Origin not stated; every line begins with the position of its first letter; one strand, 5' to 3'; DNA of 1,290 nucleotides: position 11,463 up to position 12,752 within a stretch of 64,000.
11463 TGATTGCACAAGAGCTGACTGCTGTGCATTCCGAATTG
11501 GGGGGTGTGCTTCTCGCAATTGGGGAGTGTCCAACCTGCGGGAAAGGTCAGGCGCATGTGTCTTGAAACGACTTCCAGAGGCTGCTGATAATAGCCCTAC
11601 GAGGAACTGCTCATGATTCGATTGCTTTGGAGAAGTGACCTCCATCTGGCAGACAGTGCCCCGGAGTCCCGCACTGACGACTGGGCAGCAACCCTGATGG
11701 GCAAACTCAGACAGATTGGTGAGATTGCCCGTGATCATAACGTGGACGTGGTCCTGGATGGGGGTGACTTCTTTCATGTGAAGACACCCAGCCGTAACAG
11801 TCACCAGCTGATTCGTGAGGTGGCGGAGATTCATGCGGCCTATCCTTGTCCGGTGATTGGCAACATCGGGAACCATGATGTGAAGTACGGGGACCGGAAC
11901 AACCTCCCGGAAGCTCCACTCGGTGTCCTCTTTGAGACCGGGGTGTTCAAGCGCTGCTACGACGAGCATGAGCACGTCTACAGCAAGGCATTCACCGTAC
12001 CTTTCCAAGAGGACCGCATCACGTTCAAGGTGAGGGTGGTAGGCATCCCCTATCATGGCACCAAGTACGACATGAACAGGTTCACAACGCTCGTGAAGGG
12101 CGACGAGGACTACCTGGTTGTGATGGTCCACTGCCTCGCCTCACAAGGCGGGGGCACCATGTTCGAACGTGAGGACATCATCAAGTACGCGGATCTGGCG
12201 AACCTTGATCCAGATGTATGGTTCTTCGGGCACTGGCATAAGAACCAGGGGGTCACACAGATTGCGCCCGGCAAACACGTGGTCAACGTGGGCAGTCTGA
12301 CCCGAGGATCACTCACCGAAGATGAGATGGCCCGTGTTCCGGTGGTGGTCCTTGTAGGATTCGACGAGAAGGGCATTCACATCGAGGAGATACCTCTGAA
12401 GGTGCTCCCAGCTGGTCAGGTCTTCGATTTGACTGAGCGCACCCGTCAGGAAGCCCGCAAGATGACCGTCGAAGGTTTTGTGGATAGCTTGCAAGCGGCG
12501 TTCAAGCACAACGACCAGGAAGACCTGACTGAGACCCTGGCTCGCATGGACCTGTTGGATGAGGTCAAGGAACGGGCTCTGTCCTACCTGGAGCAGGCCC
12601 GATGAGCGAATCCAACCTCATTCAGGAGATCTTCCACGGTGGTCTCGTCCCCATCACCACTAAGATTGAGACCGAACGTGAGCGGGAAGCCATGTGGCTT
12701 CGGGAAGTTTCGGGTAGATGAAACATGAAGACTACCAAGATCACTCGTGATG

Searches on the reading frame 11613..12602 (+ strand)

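Call 83: search_protein_families(library=pfam, proteins=[window:11613-12602:+], max_evalue=0.001)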
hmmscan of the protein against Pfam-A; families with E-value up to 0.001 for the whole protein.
window:11613-12602:+ (330 aa): 2 families
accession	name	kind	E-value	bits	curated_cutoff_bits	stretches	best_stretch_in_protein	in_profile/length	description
PF00149.33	Metallophos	-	7.4e-12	46.5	21.5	1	5-210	4-190/191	Calcineurin-like phosphoesterase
PF12850.12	Metallophos_2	-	6e-05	23.5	27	1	8-236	7-142/154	Calcineurin-like phosphoesterase superfamily domain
